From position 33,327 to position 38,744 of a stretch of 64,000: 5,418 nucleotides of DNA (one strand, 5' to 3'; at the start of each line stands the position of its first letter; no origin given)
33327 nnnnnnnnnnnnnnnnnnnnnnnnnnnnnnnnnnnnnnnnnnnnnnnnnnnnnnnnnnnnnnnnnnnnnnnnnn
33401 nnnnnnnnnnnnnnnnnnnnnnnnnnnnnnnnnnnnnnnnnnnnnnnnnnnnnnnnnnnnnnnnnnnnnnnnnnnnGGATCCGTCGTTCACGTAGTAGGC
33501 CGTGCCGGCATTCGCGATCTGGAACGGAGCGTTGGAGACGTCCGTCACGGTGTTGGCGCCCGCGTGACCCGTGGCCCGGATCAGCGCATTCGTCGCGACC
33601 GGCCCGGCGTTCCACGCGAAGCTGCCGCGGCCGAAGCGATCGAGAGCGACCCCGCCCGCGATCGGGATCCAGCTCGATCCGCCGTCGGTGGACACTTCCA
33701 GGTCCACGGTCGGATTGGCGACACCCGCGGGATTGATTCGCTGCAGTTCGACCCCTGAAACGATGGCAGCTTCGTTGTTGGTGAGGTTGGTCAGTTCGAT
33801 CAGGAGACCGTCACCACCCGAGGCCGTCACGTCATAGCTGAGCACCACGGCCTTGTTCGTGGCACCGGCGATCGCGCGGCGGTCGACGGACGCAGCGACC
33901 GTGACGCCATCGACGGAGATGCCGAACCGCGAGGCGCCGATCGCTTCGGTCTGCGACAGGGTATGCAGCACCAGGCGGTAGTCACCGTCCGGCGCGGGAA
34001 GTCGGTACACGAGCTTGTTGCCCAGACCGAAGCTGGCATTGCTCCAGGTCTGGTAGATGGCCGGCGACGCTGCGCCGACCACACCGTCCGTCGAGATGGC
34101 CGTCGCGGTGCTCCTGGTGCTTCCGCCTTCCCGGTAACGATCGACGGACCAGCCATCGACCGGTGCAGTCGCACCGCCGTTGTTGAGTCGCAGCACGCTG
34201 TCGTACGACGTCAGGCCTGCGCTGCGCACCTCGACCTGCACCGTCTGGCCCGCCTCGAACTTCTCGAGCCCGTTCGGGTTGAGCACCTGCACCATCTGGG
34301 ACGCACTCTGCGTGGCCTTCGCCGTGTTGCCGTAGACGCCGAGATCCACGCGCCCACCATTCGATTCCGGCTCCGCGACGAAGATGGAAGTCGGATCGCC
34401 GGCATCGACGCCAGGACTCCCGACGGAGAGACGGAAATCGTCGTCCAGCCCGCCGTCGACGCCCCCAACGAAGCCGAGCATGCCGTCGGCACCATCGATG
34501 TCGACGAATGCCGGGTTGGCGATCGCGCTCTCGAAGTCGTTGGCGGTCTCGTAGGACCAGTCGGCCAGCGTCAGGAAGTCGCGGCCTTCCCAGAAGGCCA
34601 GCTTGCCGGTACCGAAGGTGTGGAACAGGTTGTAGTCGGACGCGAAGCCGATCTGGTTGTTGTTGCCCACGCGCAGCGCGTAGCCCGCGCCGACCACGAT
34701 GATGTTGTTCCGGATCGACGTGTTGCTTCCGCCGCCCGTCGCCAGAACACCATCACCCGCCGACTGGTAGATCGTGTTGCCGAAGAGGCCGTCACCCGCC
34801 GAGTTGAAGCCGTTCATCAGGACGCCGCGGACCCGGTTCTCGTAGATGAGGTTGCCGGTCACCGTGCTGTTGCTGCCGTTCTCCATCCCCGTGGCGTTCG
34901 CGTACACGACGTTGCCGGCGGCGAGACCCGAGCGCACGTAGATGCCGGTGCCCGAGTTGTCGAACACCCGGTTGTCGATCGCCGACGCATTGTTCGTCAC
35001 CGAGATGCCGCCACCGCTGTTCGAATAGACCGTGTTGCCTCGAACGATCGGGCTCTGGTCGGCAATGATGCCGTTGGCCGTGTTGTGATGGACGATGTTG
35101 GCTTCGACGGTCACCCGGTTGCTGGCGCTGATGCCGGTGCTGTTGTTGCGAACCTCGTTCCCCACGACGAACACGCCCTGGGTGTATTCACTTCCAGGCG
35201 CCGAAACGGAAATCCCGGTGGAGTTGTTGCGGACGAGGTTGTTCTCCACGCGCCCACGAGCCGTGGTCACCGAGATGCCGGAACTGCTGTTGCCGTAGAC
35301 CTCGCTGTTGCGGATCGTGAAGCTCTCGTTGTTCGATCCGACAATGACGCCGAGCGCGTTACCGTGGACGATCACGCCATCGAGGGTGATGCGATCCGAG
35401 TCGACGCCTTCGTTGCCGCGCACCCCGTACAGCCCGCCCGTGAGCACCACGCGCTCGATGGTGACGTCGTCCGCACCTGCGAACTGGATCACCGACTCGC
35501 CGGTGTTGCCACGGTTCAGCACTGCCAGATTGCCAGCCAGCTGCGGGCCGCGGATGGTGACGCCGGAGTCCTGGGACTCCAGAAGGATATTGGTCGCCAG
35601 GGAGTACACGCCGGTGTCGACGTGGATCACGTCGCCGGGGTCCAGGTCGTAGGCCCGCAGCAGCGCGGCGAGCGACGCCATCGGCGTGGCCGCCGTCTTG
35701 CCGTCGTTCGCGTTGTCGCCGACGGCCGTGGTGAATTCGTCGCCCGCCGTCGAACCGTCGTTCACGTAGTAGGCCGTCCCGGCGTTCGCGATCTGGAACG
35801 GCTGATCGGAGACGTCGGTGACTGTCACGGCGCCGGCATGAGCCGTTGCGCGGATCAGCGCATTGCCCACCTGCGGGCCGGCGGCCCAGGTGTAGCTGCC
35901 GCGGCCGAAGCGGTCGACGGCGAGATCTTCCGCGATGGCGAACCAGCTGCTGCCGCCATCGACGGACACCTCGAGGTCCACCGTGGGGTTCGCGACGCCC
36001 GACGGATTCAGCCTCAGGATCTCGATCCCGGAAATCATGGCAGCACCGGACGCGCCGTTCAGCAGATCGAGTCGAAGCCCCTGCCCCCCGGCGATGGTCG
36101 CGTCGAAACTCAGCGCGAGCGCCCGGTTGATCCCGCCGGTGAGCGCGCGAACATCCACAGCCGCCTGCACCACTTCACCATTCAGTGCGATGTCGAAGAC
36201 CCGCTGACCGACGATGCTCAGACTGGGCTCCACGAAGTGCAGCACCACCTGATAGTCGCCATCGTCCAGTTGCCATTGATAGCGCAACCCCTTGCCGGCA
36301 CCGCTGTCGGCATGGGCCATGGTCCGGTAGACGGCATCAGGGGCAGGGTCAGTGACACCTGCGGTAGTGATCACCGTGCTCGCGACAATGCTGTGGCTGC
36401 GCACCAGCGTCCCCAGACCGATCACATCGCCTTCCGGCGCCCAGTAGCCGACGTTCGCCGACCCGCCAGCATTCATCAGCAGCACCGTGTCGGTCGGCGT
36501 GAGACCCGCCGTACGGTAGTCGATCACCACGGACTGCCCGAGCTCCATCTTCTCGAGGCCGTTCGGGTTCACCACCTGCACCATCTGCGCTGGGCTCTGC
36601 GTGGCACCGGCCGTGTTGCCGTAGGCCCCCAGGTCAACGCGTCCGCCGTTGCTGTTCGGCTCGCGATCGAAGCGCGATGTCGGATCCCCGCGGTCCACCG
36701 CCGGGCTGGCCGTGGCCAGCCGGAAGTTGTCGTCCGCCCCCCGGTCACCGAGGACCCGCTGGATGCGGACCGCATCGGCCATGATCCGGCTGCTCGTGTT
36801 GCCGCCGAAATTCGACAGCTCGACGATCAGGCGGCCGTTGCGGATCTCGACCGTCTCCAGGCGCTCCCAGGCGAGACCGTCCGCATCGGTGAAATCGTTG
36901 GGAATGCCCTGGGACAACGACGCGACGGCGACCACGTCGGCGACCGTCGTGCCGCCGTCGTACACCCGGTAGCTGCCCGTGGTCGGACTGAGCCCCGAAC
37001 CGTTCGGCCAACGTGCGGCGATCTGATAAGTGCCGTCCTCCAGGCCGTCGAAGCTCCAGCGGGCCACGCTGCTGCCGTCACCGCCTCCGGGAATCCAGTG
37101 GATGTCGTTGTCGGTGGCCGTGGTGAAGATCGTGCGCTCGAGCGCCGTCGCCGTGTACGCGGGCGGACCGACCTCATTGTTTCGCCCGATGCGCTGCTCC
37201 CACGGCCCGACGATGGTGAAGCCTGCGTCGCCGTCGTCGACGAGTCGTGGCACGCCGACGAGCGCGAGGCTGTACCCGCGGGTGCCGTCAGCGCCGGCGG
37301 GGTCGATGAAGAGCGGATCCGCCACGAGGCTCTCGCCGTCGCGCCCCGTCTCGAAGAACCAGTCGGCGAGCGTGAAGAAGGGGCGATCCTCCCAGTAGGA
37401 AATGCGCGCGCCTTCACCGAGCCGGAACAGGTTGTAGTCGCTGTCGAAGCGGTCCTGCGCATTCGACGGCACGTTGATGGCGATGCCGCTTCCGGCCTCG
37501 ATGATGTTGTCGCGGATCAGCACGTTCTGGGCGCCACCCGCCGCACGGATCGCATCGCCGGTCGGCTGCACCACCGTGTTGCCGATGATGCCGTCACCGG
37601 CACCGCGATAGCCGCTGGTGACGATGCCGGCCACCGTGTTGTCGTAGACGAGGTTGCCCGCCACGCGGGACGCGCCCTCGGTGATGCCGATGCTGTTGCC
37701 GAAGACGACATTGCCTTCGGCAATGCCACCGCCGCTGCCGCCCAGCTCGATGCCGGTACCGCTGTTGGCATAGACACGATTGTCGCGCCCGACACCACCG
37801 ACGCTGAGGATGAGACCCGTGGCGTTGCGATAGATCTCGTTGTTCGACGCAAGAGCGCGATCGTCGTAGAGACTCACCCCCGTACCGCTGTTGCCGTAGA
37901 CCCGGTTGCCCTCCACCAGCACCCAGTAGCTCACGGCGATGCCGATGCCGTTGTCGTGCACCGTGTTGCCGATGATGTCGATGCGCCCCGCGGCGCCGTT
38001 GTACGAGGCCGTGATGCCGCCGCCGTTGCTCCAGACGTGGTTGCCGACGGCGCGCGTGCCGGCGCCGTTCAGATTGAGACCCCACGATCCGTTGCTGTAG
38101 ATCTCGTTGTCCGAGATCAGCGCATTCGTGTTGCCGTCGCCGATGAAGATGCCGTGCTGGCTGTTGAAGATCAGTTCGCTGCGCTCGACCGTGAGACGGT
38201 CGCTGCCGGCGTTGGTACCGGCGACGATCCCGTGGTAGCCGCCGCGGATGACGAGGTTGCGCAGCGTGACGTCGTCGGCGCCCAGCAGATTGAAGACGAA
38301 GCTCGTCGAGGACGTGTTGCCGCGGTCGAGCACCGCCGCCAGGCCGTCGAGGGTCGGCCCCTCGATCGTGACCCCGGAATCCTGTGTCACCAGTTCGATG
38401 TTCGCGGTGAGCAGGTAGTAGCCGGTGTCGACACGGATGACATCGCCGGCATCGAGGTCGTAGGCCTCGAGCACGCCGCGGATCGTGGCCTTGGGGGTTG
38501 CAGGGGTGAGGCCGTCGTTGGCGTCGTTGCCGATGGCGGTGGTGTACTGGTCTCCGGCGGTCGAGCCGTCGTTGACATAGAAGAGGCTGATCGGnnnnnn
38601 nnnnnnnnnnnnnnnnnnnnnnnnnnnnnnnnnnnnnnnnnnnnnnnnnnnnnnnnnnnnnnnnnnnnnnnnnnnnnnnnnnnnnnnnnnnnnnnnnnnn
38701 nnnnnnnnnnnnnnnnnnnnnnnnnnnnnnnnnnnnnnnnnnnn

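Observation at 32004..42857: Five parallel beta-helix modules, most paired with a different lectin-like domain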

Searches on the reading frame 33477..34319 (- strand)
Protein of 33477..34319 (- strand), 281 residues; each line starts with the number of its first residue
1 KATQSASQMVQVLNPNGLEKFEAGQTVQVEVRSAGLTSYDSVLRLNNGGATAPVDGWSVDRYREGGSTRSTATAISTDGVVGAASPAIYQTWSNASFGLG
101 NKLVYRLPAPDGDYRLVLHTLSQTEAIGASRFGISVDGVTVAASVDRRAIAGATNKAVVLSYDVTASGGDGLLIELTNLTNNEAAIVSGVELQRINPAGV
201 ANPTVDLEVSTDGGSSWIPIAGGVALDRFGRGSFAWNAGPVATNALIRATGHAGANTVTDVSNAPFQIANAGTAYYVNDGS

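Call 14: search_protein_families(library=pfam, proteins=[window:33477-34319:-], max_evalue=10)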
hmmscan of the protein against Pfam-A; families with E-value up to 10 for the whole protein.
window:33477-34319:- (281 aa): 0 families
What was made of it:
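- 33492..34301 (-): Ig-like domain 4, split (aa 5876-5915 and 6066-6145), with malectin 2 (aa 5916-6065, nt 33732-34181) nested in it. No Pfam hit (call 14).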

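Call 15: search_protein_families(library=ncbifam, proteins=[window:33477-34319:-], max_evalue=1)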
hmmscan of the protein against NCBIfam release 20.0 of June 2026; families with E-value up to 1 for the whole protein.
window:33477-34319:- (281 aa): 1 family
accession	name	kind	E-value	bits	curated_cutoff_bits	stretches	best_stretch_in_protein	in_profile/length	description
NF049877.1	GlucurArabfur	equivalog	0.16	9.4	1800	1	75-196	1111-1232/1400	beta-d-glucuronidase/beta-L-arabinofuranosidase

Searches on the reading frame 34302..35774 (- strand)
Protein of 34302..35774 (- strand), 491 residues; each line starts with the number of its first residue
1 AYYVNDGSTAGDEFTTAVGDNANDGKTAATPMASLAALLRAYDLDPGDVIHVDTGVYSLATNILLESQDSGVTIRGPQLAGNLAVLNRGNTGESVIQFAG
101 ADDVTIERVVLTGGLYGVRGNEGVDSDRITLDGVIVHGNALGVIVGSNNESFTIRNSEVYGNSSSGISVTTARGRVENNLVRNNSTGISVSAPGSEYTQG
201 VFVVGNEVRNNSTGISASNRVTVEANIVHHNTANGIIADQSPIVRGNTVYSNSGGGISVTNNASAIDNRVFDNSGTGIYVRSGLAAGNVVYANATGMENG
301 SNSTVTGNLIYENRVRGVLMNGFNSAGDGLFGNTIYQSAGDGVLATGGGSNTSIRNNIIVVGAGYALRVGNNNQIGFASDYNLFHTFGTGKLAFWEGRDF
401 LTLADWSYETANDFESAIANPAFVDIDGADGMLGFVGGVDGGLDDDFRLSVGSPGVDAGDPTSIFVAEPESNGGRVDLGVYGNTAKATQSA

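Call 15: search_protein_families(library=ncbifam, proteins=[window:34302-35774:-], max_evalue=1)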
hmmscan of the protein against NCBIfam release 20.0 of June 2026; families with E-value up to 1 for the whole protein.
window:34302-35774:- (491 aa): 2 families
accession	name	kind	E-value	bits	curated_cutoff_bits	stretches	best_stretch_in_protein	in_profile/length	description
TIGR03804.1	para_beta_helix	repeat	6.8e-06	25.7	19.45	4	216-253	5-43/44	parallel beta-helix repeat protein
NF001526.0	PRK00364.1-1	subfamily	0.0098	16.1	130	1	337-375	20-57/96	co-chaperone GroES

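Call 20: search_solved_structures(query=window:34302-35774:-, max_evalue=1)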
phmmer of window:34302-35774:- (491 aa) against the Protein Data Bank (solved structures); distinct sequences matched with E-value up to 1: 2.
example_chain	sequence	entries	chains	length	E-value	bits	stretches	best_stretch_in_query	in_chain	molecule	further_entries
7jwf_A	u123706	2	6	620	0.55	12.3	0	304-348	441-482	Glycoside hydrolase family 110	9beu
7jw4_A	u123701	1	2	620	0.55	12.3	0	304-348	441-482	Glycoside hydrolase family 110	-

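Call 62: search_protein_families(library=pfam, proteins=[window:34302-35774:-], max_evalue=10)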
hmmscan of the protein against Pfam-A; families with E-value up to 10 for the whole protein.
window:34302-35774:- (491 aa): 2 families
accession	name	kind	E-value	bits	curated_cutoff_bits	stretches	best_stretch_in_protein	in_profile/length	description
PF13229.12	Beta_helix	-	4.8e-23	82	25.9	3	72-219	11-146/158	Right handed beta helix region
PF05048.19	NosD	-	1.3e-15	57.9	23.6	3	197-293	67-167/212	Periplasmic copper-binding protein (NosD)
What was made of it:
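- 34302..35771 (-): Module D: N-cap, ~15-coil beta-helix and cap (aa 5837-5869). Beta_helix 82 bits (call 62).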

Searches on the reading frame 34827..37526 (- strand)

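Call 7: search_protein_families(library=pfam, proteins=[window:34827-37526:-], max_evalue=0.01)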
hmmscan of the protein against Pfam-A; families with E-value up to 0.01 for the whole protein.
window:34827-37526:- (900 aa): 4 families
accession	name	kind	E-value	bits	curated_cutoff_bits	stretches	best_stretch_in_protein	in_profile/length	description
PF13229.12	Beta_helix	-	5.2e-19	68.9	25.9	3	656-803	11-146/158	Right handed beta helix region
PF11721.14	Malectin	-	2.4e-11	44.3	23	1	398-481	53-133/163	Malectin domain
PF25275.1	Golvesin_C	-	3.4e-07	30.8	31.6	1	134-257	23-132/132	Golvesin C-terminal domain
PF12819.13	Malectin_like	-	0.0002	21.2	24.5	1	385-503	206-328/331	Malectin-like domain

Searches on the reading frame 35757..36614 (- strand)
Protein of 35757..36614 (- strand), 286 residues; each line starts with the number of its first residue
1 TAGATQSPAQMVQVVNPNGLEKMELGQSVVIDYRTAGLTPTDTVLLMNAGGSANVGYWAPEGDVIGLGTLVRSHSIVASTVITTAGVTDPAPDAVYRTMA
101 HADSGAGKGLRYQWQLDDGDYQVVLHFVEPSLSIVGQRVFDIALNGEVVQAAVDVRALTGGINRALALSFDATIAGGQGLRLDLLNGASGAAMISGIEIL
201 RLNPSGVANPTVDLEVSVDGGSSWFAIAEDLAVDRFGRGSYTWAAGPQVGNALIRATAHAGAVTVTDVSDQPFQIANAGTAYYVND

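Call 14: search_protein_families(library=pfam, proteins=[window:35757-36614:-], max_evalue=10)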
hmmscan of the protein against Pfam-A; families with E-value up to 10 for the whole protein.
window:35757-36614:- (286 aa): 2 families
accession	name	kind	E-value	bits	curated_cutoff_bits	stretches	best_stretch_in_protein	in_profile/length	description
PF11721.14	Malectin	-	5.2e-12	46.5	23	1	94-177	53-133/163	Malectin domain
PF12819.13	Malectin_like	-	1.9e-05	24.6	24.5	1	80-199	205-328/331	Malectin-like domain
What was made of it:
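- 35772..36596 (-): Ig-like domain 3, split (aa 5111-5150 and 5306-5385), with malectin 1 (aa 5151-5305, nt 36012-36476) nested in a loop. Malectin scores 46.5 bits against GA 23 (call 14).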

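Call 15: search_protein_families(library=ncbifam, proteins=[window:35757-36614:-], max_evalue=1)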
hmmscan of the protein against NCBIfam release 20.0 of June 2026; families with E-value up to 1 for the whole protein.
window:35757-36614:- (286 aa): 1 family
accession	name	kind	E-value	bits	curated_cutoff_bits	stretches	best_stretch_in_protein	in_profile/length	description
NF049877.1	GlucurArabfur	equivalog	2.8e-09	35.1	1800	1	109-227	1134-1253/1400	beta-d-glucuronidase/beta-L-arabinofuranosidase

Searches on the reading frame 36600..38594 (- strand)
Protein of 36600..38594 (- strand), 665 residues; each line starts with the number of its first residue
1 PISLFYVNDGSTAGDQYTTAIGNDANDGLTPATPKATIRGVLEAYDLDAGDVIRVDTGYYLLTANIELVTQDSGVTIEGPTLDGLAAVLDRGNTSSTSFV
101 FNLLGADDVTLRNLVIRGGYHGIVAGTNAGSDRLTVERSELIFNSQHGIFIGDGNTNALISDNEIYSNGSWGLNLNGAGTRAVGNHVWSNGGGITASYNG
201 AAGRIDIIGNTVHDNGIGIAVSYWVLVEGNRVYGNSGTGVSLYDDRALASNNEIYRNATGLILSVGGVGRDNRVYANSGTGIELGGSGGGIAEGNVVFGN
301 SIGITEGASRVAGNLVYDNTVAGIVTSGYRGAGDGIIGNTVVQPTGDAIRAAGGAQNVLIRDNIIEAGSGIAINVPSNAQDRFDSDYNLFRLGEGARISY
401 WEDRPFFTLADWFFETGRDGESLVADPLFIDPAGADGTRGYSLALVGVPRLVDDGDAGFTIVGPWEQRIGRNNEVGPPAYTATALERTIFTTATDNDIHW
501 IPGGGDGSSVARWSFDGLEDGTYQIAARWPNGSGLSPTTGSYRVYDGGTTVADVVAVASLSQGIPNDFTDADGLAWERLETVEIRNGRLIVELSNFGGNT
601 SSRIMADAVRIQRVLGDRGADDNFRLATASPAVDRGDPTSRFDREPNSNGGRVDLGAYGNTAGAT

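Call 15: search_protein_families(library=ncbifam, proteins=[window:36600-38594:-], max_evalue=1)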
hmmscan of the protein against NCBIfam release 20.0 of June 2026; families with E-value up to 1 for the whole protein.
window:36600-38594:- (665 aa): 2 families
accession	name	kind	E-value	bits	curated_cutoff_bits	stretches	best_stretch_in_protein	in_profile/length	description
TIGR03804.1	para_beta_helix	repeat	1.5e-05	24.5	19.45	2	271-301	14-43/44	parallel beta-helix repeat protein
NF041518.1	choice_anch_Q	domain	0.0019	18.4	25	1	617-658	9-55/58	choice-of-anchor Q domain-containing protein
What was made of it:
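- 36597..36746 (-): Module C cap (aa 5074-5106 motif). There is a weak NCBIfam choice_anch_Q match, 18.4 bits against cutoff 25 (call 15).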

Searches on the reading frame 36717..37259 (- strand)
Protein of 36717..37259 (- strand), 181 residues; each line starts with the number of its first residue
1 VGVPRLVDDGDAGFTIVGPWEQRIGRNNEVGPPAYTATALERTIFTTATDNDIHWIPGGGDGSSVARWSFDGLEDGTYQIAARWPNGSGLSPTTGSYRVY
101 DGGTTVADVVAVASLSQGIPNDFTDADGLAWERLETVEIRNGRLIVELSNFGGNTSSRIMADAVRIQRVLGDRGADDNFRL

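Call 14: search_protein_families(library=pfam, proteins=[window:36717-37259:-], max_evalue=10)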
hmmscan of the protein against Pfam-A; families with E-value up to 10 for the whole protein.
window:36717-37259:- (181 aa): 1 family
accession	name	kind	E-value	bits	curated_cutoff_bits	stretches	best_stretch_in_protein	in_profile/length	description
PF25275.1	Golvesin_C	-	8e-09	36.1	31.6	1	47-168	25-132/132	Golvesin C-terminal domain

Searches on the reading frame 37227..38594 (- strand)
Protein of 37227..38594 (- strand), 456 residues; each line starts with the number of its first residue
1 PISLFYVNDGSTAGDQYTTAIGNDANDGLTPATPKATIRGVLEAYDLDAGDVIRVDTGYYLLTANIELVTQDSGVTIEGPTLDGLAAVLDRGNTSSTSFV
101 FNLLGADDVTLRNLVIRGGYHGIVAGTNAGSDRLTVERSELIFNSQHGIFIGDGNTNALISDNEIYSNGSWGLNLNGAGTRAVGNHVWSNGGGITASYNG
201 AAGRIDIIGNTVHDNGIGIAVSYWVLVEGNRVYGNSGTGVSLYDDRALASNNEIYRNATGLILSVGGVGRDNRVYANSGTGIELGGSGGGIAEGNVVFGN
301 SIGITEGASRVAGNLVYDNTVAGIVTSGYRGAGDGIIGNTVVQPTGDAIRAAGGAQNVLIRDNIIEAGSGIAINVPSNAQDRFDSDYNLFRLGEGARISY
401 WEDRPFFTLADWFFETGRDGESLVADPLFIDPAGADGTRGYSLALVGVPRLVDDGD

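Call 62: search_protein_families(library=pfam, proteins=[window:37227-38594:-], max_evalue=10)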
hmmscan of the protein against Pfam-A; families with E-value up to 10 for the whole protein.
window:37227-38594:- (456 aa): 2 families
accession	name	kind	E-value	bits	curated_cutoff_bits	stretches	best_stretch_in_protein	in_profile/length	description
PF13229.12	Beta_helix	-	2e-26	93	25.9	3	103-254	5-153/158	Right handed beta helix region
PF05048.19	NosD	-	1.9e-14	54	23.6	3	102-257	20-167/212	Periplasmic copper-binding protein (NosD)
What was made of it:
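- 37257..38591 (-): Module C beta-helix. Beta_helix 93 bits and NosD 54 bits (call 62).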
